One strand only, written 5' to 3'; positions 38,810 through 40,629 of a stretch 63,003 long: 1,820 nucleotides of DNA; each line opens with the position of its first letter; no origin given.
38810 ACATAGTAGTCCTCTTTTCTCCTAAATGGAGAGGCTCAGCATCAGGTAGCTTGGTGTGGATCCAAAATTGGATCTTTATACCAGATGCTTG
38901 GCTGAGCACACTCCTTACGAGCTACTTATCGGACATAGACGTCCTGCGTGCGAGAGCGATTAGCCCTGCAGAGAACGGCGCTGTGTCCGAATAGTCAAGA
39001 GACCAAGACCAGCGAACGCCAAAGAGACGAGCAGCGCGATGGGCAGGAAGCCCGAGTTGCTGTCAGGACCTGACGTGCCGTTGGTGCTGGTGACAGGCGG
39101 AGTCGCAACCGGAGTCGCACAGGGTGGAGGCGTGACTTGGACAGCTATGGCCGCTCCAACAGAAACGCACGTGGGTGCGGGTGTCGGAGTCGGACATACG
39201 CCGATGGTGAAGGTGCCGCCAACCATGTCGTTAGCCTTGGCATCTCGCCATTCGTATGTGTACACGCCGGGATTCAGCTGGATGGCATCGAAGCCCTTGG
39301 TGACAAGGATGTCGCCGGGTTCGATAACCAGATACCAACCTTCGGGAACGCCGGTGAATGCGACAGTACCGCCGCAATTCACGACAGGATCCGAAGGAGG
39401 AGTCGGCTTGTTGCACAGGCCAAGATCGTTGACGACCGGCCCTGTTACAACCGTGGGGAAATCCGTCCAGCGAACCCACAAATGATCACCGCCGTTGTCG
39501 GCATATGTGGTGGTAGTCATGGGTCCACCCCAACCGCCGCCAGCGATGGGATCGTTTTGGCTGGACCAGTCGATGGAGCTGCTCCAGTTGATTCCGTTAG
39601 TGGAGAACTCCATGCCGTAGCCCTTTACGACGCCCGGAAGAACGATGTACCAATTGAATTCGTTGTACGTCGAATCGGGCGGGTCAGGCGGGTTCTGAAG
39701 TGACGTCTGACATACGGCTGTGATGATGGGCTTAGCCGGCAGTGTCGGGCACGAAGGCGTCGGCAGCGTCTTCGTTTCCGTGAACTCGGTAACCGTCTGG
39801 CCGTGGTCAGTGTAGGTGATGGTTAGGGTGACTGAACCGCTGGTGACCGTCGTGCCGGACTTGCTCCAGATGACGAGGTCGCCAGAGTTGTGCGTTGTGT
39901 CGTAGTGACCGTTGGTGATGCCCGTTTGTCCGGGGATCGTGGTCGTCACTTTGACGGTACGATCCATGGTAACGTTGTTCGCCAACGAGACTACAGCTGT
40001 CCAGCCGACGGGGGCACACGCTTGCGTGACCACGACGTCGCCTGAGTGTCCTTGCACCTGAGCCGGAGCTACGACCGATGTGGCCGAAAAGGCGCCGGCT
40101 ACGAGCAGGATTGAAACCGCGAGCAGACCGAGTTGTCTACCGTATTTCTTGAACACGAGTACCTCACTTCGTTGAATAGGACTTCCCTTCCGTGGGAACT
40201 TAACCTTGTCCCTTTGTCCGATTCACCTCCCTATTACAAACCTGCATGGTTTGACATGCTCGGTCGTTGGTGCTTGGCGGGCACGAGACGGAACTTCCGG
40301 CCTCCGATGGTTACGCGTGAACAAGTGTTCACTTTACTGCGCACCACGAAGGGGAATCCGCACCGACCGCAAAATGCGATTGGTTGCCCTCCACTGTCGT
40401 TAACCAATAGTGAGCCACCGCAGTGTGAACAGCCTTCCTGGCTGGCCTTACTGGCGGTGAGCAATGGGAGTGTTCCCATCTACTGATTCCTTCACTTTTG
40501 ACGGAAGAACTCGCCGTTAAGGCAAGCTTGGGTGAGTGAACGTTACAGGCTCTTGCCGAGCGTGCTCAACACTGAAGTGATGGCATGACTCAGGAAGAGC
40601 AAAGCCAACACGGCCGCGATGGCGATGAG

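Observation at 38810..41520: A ~2.6-kb high-GC island of four surface/envelope genes embedded in a low-GC genome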

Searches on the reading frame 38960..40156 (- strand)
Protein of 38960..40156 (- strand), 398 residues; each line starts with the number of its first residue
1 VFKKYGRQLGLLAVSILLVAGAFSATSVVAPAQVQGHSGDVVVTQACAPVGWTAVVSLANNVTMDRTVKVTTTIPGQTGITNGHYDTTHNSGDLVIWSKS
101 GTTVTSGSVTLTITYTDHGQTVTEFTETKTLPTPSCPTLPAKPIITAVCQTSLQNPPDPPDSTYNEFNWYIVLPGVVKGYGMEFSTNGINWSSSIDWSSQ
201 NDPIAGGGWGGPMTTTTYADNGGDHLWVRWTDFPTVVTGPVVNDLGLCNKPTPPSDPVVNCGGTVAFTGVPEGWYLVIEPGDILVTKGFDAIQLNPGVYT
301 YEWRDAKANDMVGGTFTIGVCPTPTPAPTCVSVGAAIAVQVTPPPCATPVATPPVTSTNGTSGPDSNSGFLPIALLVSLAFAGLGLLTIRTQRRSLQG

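Call 7: search_protein_families(library=pfam, proteins=[window:38960-40156:-], max_evalue=0.1)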
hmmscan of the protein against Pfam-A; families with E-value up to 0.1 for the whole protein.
window:38960-40156:- (398 aa): 0 families

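Call 8: search_protein_families(library=ncbifam, proteins=[window:38960-40156:-], max_evalue=0.1)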
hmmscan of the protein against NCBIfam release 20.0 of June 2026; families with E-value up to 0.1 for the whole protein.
window:38960-40156:- (398 aa): 0 families

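Call 10: find_encoding_contigs(protein=window:38960-40156:-, flank=10000, max_places=10)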
Protein window:38960-40156:- (398 aa): 17 contigs read that carry it; 10 places shown.
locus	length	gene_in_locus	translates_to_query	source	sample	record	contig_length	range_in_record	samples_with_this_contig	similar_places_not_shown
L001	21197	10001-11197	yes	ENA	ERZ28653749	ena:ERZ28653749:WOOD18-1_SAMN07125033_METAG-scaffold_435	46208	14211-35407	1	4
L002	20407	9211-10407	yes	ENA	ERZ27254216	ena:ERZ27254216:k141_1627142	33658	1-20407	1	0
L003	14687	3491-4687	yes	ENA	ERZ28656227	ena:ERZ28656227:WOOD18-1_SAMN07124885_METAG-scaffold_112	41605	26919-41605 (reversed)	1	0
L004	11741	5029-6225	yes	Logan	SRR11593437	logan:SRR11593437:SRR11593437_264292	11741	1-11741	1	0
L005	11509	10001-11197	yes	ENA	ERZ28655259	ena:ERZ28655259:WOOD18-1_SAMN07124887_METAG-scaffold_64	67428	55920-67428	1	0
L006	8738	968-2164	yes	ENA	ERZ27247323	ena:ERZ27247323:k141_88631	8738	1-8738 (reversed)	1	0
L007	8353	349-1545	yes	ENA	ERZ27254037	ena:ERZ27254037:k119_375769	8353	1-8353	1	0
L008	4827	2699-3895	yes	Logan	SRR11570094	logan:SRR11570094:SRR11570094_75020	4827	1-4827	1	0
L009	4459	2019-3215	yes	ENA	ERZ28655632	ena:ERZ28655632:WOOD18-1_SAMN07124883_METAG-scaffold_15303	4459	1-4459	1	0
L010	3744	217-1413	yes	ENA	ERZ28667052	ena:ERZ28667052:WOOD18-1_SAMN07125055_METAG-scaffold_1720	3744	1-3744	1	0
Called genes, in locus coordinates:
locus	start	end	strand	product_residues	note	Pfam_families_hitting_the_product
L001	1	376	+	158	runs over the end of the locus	-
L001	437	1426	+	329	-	PF01933:CofD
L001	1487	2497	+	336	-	PF00953:Glycos_transf_4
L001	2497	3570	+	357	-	PF01098:FTSW_RODA_SPOVE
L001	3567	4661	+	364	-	PF03033:Glyco_transf_28, PF04101:Glyco_tran_28_C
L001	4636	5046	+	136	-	-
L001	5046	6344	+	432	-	PF14450:FtsA (weak), PF02491:SHS2_FTSA, PF06723:MreB_Mbl (weak), PF11104:PilM_2 (weak), PF14450:FtsA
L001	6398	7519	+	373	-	PF00091:Tubulin, PF12327:FtsZ_C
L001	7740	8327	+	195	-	PF01936:NYN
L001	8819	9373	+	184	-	-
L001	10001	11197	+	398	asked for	-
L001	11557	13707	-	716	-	PF26449:DUF8128, PF01935:DUF87, PF10412:TrwB_AAD_bind, PF12696:TraG-D_C (faint)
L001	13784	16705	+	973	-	PF00133:tRNA-synt_1, PF09334:tRNA-synt_1g (faint), PF08264:Anticodon_1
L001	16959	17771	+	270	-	PF01098:FTSW_RODA_SPOVE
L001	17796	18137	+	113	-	PF00829:Ribosomal_L21p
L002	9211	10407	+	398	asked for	-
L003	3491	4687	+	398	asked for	-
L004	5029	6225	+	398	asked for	-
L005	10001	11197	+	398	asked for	-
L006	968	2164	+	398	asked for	-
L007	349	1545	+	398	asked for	-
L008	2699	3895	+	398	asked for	-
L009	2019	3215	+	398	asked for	-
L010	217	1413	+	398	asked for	-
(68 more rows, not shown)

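Call 15: find_homologous_proteins(query=window:38960-40156:-, max_evalue=0.001)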
Query window:38960-40156:- (398 aa): 9 proteins with E <= 0.001 among 8000 candidates.
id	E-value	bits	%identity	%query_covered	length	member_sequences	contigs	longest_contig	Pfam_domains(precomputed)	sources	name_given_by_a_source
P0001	1.3e-266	902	100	100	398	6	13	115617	-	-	-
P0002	1.3e-75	273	57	38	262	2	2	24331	-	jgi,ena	jgi:hypothetical protein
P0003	2.3e-69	252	56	38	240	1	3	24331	-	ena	-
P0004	3.0e-69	252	76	17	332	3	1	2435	-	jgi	jgi:hypothetical protein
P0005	7.9e-67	244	74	18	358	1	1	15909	-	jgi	jgi:hypothetical protein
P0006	7.4e-63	231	67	20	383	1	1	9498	-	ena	-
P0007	1.5e-24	105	43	39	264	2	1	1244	-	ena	-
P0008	1.3e-13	69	37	35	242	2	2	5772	-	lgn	-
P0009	2.7e-13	68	38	35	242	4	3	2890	-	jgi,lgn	jgi:hypothetical protein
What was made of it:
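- The donor lineage is unidentified, and no near-identical donor gene exists in 5.8 billion proteins; the best non-Levybacteria hit is 57% identical overall (call 15).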

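Call 19: find_encoding_contigs(protein=P0002, flank=10000, max_places=4)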
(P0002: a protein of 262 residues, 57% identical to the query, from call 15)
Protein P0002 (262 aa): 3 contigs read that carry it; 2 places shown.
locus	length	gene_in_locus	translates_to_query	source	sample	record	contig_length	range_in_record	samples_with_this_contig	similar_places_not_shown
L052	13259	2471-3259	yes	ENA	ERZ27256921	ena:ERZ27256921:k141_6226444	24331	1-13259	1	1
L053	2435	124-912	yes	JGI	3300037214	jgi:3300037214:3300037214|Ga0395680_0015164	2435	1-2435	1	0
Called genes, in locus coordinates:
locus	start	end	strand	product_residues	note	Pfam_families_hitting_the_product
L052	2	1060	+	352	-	?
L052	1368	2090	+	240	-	-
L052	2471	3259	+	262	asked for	-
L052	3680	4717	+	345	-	-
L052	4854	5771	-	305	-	-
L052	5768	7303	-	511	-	PF04542:Sigma70_r2, PF04539:Sigma70_r3, PF04545:Sigma70_r4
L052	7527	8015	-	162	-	-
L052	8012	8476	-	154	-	-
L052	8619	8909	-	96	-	-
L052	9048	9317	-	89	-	-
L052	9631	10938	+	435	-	-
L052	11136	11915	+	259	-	-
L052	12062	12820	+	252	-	PF00293:NUDIX, PF19368:WHD_AraR, PF21906:WHD_NrtR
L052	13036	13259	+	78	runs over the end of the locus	-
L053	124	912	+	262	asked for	-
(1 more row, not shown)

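Call 20: find_encoding_contigs(protein=P0005, flank=10000, max_places=4)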
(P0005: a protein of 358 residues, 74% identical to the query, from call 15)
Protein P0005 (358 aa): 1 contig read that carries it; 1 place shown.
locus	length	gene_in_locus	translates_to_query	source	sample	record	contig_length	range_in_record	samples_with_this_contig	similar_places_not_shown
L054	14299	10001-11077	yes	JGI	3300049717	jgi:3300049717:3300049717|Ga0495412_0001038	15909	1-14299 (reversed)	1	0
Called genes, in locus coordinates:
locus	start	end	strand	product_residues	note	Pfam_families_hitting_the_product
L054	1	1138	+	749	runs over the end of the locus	PF00478:IMPDH, PF05203:Hom_end_hint (weak), PF14528:LAGLIDADG_3 (faint), PF00478:IMPDH, PF01070:FMN_dh, PF01645:Glu_synthase (weak)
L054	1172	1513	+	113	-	PF09394:Inhibitor_I42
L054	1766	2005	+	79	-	-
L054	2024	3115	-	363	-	-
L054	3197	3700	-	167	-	-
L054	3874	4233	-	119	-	-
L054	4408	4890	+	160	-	-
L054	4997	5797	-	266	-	-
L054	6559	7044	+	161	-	PF04203:Sortase (weak)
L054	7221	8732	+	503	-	-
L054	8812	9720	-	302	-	PF00132:Hexapep (faint)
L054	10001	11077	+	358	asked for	-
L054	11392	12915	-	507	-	PF12323:HTH_OrfB_IS605, PF01385:OrfB_IS605 (faint), PF07282:Cas12f1-like_TNB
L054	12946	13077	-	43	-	-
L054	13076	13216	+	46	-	-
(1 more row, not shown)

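Call 21: find_encoding_contigs(protein=P0006, flank=10000, max_places=4)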
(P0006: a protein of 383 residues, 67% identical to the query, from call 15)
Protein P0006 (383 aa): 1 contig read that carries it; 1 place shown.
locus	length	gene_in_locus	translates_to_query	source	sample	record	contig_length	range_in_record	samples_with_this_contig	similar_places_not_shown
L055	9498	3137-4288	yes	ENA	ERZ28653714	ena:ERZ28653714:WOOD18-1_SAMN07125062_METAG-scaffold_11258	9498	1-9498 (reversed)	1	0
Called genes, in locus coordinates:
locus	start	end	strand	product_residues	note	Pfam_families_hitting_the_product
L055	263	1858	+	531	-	-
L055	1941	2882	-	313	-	PF00132:Hexapep (faint)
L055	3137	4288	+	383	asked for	-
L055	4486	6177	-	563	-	-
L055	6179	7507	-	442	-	PF01593:Amino_oxidase, PF03486:HI0933_like (weak), PF07992:Pyr_redox_2 (faint), PF12831:FAD_oxidored (weak), PF13450:NAD_binding_8, PF13738:Pyr_redox_3 (faint), PF01266:DAO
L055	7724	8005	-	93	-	-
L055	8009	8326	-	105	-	-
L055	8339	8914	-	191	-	-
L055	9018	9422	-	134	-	-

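Call 22: find_encoding_contigs(protein=P0008, flank=10000, max_places=4)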
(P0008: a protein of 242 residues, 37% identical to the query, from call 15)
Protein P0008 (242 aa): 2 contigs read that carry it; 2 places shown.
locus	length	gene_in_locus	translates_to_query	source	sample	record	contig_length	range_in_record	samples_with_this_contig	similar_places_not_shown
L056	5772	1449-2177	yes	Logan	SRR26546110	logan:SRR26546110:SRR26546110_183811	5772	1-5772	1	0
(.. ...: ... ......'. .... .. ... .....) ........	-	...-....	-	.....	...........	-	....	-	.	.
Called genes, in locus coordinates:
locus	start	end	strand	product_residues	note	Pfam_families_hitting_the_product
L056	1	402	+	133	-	?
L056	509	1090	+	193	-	PF01613:Flavin_Reduct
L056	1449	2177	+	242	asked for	-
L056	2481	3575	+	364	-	PF00092:VWA (weak)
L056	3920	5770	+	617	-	?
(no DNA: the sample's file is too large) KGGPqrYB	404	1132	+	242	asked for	-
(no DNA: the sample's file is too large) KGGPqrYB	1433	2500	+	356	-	?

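Call 74: predict_structure(alignment_id=A3)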
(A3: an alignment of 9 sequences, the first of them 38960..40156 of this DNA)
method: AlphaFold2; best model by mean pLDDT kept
length: 398 residues; sequences in the alignment: 9
mean_pLDDT: 59.3   pTM: 0.36
mean pLDDT of the five models: 59.3, 57.4, 57.4, 56.3, 55.5
residues with pLDDT >= 90: 22; 70-90: 104; 50-70: 104; < 50: 168
segments of 3 or more residues with pLDDT < 50: 20-33, 142-182, 185-227, 231-250, 328-363, 365-369
pLDDT, mean of each block of 10 residues (from residue 1): 49 52 44 65 81 86 71 84 63 81 89 87 91 70 45 41 41 45 46 42 33 36 45 39 42 65 72 76 60 80 76 76 53 39 39 40 41 62 68 56
secondary structure, 60 per line:
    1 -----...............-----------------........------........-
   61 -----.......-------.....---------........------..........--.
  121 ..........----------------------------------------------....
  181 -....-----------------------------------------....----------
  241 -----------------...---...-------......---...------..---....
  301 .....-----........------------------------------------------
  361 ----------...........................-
elements in order: H6-20 E38-45 E52-59 E66-72 E80-84 E94-101 E108-117 E120-130 H177-180 E182-185 E227-230 E258-260 E264-266 E274-279 E283-285 E297-305 E311-318 H371-397
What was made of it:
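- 38960..40156 (-): A 398-aa modular surface protein. It has an N-terminal signal/TM helix, beta-sandwich domain A (about residues 34-135), domain B (about 140-250), repeat domain C (about 255-326), a Pro/Thr-rich linker, and a C-terminal TM helix with a basic tail. In the AF2 model, domain A has pLDDT 80-90 and helices span residues 6-20 and 371-397 (call 74).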

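Call 87: fold_search(model_id=the predicted structure, library=pdb)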
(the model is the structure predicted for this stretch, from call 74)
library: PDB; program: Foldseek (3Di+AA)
matches with E <= 10: 1234; with E <= 0.001: 0
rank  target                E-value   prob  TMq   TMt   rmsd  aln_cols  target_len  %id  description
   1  5n47_F                1.6e-03  0.77  0.16  0.21  16.9       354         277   12  Structure of Anticalin N7E in complex with the three-domain fragment Fn7B8 of human oncofetal fibronectin (released 2018-02-14)
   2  5n47_D                2.6e-03  0.75  0.15  0.20  16.8       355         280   10  Structure of Anticalin N7E in complex with the three-domain fragment Fn7B8 of human oncofetal fibronectin (released 2018-02-14)
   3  7zgj_A                4.4e-03  0.85  0.19  0.12  22.8       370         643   11  Trypanosoma brucei gambiense ISG65 in complex with human complement component C3 (released 2023-04-05)
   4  4uic                  4.6e-03  0.60  0.16  0.10  22.7       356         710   10  Crystal structure of the S-layer protein rSbsC(31-844) (released 2016-04-13)
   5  2oz4_A                5.8e-03  0.77  0.18  0.25  14.8       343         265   12  Structural Plasticity in IgSF Domain 4 of ICAM-1 Mediates Cell Surface Dimerization (released 2007-10-16)
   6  9fls_A                6.1e-03  0.84  0.17  0.20  15.7       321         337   10  CryoEM structure of the fragment-3 (2061-2397) in the grappling hook protein A (GhpA) in the bacterium Aureispira sp.  (released 2024-10-16)
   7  3g6j_A                6.1e-03  0.77  0.18  0.12  22.5       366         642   12  C3b in complex with a C3b specific Fab (released 2009-03-10)
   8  8cka_A                6.8e-03  0.72  0.16  0.14  19.2       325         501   11  Deinococcus radidurans HPI S-layer (released 2023-04-19)
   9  9g8b_A                8.0e-03  0.91  0.16  0.18  20.1       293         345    9  CryoEM structure of the fragment-2 (2892-3236) in the grappling hook protein A (GhpA) in the bacterium Aureispira sp.  (released 2024-10-16)
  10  4kkr_A                8.0e-03  0.63  0.16  0.25  30.9       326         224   10  Crystal structure of Vibrio cholerae RbmA (crystal form 3) (released 2013-05-22)
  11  1fnh                  1.0e-02  0.57  0.16  0.21  17.8       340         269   13  CRYSTAL STRUCTURE OF HEPARIN AND INTEGRIN BINDING SEGMENT OF HUMAN FIBRONECTIN (released 1999-03-16)
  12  7ndg_B                1.1e-02  0.41  0.15  0.18  17.3       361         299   12  Cryo-EM structure of the ternary complex between Netrin-1, Neogenin and Repulsive Guidance Molecule B (released 2021-03-31)
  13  8dpt_A                1.1e-02  0.47  0.16  0.16  17.7       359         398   10  The structure of the IL-11 signalling complex, with full-length extracellular gp130 (released 2023-11-29)
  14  9rcs_A                1.2e-02  0.47  0.17  0.22  16.8       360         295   11  Cardioderma bat coronavirus KY43 receptor binding domain in complex with human CEACAM6 (released 2026-04-08)
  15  3s8w_C                1.4e-02  1.00  0.18  0.56   4.6        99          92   10  D2 domain of human IFNAR2 (released 2011-08-31)
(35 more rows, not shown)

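Call 88: search_solved_structures(query=L052:5768-7303:-, max_evalue=1e-20)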
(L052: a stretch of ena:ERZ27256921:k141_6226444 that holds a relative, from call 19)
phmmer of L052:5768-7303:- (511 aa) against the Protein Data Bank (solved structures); distinct sequences matched with E-value up to 1e-20: 53.
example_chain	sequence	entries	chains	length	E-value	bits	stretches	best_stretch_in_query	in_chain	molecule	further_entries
6wmr_Z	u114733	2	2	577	1.5e-39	139.7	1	234-483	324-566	RNA polymerase sigma factor RpoD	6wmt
7xya_F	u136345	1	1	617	1.5e-39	139.6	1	201-484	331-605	RNA polymerase sigma factor RpoD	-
7ye1_F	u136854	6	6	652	5e-39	137.9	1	212-486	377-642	RNA polymerase sigma factor RpoD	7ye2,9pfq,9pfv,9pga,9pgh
8h3v_G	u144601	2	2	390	8.1e-39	137.2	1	247-483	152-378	RNA polymerase sigma factor SigA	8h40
9dvs_G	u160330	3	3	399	8.8e-39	137.1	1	235-483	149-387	RNA polymerase sigma factor SigA1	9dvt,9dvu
7l7b_F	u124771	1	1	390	3.5e-38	135.1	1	236-484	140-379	RNA polymerase sigma factor SigA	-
7ckq_F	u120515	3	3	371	1.6e-37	133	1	238-484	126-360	RNA polymerase sigma factor SigA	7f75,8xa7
7pp4_f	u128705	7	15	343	2.5e-37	132.3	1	242-483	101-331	RNA polymerase sigma factor SigB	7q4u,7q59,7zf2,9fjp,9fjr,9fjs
8ad1_F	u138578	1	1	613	4e-37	131.6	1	240-484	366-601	RNA polymerase sigma factor RpoD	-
3iyd_F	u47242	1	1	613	4e-37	131.6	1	240-484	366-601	RNA polymerase sigma factor rpoD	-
1l9z_H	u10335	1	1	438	4.8e-37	131.4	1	109-483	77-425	SIGMA FACTOR SIGA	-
4ljz_F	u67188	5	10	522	5.1e-37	131.3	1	240-484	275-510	RNA polymerase sigma factor RpoD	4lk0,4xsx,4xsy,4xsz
5vt0_L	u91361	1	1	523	5.1e-37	131.3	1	240-484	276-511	RNA polymerase sigma factor RpoD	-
8x6f_E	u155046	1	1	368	5.3e-37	131.2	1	232-484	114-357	RNA polymerase sigma factor SigA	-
8k59_F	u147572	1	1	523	5.4e-37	131.2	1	240-484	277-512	RNA polymerase sigma factor RpoD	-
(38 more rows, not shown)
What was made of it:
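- Tried and rejected: Uninformative (call 88).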

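Call 99: find_related_loci(query=window:38960-40156:-, collection=viral_contigs, flank=8000)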
Query window:38960-40156:- (398 aa) in viral_contigs; peptide patterns used: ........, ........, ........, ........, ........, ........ (x = any residue, [..] = any of these).
4 stretches matched a pattern, but none encodes a relative of the query by tblastn (E <= 1e-3).

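Call 100: search_dna_similar(query=window:38960-40156:-, collection=plasmids, mode=protein, max_rows=10)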
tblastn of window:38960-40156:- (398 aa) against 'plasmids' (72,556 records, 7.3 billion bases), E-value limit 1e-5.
No match.

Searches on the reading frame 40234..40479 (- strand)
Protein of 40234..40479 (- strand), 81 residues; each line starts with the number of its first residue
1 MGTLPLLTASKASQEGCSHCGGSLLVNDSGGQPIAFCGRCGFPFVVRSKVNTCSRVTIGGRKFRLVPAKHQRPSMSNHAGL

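Call 7: search_protein_families(library=pfam, proteins=[window:40234-40479:-], max_evalue=0.1)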
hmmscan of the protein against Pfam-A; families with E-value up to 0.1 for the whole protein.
window:40234-40479:- (81 aa): 3 families
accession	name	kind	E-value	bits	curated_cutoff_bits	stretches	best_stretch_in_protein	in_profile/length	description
PF13408.12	Zn_ribbon_recom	-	0.005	17.6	25.3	1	34-53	5-24/58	Recombinase zinc beta ribbon domain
PF22289.1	DmmA-like_C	-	0.013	15.9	27.4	0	17-48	4-32/44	Dimethylamine monooxygenase subunit DmmA-like, C-terminal domain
PF19134.6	DUF5817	-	0.092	13.2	31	0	16-41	5-28/57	Domain of unknown function (DUF5817)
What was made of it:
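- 40234..40479 (-): Doubtful 81-aa CxxC...CxxC ORF (the 'zinc ribbon'). This is probably non-coding spacer specific to this lineage. Only sub-threshold Pfam hits were found (call 7).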

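Call 8: search_protein_families(library=ncbifam, proteins=[window:40234-40479:-], max_evalue=0.1)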
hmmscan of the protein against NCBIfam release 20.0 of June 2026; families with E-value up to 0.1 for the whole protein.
window:40234-40479:- (81 aa): 0 families
